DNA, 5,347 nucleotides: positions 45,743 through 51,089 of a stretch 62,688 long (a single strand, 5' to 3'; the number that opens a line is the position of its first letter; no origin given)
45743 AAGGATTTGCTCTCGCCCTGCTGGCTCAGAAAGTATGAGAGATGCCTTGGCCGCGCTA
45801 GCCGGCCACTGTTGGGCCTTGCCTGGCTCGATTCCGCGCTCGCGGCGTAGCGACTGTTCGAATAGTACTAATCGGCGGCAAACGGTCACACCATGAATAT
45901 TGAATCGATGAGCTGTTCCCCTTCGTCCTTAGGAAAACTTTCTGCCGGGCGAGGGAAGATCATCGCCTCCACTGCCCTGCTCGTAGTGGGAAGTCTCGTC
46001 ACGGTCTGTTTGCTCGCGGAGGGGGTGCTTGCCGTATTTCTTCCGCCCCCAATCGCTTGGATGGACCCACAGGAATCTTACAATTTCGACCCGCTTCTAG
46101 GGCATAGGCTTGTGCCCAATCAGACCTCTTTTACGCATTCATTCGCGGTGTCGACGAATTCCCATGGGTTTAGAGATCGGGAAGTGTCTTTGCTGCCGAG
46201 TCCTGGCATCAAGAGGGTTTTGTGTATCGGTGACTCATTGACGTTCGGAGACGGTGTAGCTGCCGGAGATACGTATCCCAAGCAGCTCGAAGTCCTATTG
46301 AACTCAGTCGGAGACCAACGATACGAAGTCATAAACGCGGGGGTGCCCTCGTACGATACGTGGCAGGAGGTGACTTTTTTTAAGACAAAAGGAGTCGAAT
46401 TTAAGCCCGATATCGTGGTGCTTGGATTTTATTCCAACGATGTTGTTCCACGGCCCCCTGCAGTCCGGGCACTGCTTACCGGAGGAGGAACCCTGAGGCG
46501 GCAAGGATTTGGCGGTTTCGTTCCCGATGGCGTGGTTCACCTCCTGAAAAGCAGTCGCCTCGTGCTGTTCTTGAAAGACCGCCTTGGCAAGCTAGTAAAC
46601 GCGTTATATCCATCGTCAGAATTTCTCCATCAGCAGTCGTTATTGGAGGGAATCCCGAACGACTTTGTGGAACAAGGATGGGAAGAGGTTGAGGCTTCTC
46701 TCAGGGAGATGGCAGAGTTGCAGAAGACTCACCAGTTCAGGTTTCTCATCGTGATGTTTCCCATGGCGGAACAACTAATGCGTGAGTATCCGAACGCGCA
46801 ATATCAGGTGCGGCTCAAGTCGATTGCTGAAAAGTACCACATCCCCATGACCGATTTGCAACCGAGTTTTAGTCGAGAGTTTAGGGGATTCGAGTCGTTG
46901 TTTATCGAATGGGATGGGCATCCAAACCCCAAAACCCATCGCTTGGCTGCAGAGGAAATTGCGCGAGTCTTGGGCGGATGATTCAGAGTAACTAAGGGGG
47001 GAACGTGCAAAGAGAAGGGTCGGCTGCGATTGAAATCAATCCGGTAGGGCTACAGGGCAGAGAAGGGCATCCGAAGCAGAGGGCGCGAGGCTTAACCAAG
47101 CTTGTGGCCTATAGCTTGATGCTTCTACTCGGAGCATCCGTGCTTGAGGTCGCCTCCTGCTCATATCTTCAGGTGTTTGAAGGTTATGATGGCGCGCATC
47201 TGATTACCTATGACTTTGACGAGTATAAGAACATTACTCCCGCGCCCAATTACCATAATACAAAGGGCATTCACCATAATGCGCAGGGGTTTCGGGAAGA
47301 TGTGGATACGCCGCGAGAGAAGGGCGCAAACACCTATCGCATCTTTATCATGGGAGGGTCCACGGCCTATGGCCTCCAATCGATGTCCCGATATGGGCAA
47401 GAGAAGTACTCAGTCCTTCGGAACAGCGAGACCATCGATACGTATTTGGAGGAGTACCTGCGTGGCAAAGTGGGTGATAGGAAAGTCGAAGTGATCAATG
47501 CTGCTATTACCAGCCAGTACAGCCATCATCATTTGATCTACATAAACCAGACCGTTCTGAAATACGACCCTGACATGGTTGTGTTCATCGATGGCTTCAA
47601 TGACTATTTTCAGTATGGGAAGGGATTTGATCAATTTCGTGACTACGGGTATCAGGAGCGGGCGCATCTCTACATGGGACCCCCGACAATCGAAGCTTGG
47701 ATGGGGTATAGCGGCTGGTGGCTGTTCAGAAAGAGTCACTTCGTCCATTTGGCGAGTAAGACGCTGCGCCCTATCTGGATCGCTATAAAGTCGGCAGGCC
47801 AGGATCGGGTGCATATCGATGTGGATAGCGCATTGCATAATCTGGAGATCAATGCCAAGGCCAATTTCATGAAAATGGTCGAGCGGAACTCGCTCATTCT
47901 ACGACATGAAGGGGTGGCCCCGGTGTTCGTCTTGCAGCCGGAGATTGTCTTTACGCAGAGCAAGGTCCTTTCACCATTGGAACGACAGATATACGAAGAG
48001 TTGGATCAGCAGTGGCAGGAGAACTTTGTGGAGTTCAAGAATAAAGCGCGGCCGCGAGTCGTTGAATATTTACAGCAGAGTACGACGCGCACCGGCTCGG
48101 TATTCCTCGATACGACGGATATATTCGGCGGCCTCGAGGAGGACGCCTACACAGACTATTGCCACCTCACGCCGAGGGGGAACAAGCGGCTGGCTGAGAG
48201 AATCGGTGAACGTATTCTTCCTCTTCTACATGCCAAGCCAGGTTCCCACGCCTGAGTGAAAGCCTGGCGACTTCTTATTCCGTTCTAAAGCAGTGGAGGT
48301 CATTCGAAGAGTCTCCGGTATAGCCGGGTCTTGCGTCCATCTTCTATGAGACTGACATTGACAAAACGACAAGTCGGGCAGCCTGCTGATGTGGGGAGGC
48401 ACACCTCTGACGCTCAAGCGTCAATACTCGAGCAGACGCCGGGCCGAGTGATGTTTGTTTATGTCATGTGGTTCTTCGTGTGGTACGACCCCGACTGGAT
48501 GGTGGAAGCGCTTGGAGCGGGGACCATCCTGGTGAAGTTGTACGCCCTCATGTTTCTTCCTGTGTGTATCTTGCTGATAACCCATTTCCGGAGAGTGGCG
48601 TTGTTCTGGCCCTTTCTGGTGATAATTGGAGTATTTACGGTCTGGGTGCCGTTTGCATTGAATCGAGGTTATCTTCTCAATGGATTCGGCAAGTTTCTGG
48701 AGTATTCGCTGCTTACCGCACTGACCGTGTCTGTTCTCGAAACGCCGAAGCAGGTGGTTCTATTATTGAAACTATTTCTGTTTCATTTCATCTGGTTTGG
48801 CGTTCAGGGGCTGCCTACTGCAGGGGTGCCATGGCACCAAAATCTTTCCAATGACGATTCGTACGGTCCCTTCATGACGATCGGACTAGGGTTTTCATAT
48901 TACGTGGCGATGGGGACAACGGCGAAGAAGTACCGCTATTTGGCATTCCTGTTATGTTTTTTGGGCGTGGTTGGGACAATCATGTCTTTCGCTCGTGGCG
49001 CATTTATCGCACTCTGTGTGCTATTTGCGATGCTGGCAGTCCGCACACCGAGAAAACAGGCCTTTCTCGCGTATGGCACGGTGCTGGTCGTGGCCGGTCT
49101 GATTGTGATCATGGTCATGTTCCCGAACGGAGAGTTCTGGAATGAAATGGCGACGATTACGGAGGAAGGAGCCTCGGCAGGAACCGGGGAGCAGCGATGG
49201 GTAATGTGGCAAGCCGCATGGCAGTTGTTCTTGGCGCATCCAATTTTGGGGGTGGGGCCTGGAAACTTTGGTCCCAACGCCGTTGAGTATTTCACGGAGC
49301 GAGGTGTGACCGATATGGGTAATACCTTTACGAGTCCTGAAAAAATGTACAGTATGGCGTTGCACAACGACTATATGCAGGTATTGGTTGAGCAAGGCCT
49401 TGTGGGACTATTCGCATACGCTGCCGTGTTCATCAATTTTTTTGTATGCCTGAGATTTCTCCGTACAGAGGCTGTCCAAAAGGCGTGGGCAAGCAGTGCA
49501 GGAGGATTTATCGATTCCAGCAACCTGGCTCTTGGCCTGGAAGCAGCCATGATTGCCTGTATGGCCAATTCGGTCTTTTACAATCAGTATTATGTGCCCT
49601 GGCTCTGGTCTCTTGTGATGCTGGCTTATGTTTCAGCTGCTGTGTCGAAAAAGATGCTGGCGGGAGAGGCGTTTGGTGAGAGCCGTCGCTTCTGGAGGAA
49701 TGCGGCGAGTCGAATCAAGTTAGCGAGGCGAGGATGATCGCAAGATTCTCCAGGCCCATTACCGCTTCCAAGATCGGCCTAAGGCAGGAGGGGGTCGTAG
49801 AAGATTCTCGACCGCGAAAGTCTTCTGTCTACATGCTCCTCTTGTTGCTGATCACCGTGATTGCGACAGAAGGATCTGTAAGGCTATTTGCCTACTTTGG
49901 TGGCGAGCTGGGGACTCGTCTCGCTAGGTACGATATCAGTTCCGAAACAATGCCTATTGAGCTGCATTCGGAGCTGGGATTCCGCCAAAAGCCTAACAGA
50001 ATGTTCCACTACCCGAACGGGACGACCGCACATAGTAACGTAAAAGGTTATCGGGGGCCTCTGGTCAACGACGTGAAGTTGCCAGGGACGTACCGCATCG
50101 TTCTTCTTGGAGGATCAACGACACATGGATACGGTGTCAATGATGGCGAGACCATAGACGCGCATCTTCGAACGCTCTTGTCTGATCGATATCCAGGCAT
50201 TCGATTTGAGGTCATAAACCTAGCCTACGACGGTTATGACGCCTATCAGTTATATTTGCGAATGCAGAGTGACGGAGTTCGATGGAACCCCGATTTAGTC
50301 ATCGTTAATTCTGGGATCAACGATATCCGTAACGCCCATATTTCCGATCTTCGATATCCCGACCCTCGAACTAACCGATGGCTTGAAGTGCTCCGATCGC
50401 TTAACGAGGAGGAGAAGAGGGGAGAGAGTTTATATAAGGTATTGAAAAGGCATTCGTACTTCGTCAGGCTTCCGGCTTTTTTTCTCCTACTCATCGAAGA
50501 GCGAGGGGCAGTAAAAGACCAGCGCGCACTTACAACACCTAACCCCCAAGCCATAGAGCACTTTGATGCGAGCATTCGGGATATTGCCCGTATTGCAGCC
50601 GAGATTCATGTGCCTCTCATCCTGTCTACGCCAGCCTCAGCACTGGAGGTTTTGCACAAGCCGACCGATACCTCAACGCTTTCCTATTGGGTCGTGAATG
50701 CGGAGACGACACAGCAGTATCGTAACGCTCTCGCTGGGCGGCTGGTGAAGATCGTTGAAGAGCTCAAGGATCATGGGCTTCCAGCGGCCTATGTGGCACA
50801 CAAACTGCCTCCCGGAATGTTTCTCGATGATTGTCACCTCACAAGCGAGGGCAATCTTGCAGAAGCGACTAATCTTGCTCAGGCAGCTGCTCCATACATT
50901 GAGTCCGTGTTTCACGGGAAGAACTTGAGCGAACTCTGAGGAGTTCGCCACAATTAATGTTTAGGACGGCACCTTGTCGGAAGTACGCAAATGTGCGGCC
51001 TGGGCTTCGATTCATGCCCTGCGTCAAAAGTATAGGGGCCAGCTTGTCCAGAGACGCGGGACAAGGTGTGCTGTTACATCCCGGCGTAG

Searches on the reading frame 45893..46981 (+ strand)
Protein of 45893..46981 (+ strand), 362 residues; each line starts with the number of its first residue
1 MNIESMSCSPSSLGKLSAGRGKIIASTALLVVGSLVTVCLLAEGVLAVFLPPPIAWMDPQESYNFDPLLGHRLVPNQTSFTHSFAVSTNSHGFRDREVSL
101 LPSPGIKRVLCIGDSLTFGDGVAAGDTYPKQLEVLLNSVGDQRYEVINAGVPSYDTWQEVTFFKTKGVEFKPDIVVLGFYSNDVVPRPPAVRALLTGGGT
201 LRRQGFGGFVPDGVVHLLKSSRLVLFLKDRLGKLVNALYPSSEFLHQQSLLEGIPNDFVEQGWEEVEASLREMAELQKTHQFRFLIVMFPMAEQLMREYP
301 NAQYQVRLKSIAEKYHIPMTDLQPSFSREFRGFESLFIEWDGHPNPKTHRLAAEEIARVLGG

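Call 8: search_protein_families(library=pfam, proteins=[window:45893-46981:+], max_evalue=0.001)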
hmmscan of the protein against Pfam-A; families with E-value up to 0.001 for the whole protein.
window:45893-46981:+ (362 aa): 2 families
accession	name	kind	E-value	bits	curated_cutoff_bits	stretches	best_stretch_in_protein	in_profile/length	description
PF13472.12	Lipase_GDSL_2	-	4.2e-13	50.6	32.9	1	111-351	1-178/178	GDSL-like Lipase/Acylhydrolase family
PF00657.28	Lipase_GDSL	-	1.9e-08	35.1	23.6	0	109-185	1-90/208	GDSL-like Lipase/Acylhydrolase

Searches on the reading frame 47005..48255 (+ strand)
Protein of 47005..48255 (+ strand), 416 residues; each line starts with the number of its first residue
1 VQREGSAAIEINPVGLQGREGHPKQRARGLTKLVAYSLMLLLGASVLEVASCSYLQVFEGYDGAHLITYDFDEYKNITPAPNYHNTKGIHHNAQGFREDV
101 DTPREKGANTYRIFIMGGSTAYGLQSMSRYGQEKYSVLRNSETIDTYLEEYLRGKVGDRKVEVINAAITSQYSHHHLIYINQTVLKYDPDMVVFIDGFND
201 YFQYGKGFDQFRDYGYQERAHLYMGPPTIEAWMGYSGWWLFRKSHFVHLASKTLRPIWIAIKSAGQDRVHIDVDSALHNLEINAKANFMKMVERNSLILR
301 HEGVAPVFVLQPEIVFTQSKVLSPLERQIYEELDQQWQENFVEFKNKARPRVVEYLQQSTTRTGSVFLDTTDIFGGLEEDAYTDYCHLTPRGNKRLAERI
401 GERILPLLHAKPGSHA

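Call 8: search_protein_families(library=pfam, proteins=[window:47005-48255:+], max_evalue=0.001)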
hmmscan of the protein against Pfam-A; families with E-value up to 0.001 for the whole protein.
window:47005-48255:+ (416 aa): 2 families
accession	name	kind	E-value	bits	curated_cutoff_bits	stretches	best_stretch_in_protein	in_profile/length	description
PF13472.12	Lipase_GDSL_2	-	4e-06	27.9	32.9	1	116-394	2-177/178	GDSL-like Lipase/Acylhydrolase family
PF00657.28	Lipase_GDSL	-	0.00052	20.7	23.6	0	113-208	1-94/208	GDSL-like Lipase/Acylhydrolase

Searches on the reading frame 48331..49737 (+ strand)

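Call 8: search_protein_families(library=pfam, proteins=[window:48331-49737:+], max_evalue=0.001)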
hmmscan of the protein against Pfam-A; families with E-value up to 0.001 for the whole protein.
window:48331-49737:+ (468 aa): 1 family
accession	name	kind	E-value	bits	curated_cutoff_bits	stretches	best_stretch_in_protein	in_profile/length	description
PF04932.20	Wzy_C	-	2.3e-21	76.6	31.7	1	208-363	2-148/149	O-Antigen ligase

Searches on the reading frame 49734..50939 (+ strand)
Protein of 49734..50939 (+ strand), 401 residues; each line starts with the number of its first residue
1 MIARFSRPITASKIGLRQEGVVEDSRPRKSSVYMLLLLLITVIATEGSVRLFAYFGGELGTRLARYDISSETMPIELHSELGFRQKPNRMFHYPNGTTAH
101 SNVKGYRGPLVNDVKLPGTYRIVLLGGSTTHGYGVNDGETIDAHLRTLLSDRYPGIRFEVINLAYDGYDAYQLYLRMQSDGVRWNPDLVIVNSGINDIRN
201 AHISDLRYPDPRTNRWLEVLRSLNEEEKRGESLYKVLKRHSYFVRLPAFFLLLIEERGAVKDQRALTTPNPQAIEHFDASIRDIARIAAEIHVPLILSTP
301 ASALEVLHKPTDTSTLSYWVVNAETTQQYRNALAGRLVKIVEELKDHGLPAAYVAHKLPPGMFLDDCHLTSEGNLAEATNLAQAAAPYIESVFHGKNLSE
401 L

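Call 8: search_protein_families(library=pfam, proteins=[window:49734-50939:+], max_evalue=0.001)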
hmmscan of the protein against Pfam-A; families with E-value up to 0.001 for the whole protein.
window:49734-50939:+ (401 aa): 3 families
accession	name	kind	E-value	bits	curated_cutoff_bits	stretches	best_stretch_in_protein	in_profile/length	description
PF13472.12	Lipase_GDSL_2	-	4.7e-11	44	32.9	1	125-374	2-176/178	GDSL-like Lipase/Acylhydrolase family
PF00657.28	Lipase_GDSL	-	4.2e-07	30.7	23.6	1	122-202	1-93/208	GDSL-like Lipase/Acylhydrolase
PF25182.1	NonGDSL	-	0.0003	20.6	80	1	117-203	25-113/220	Non-GDSL lipase-like family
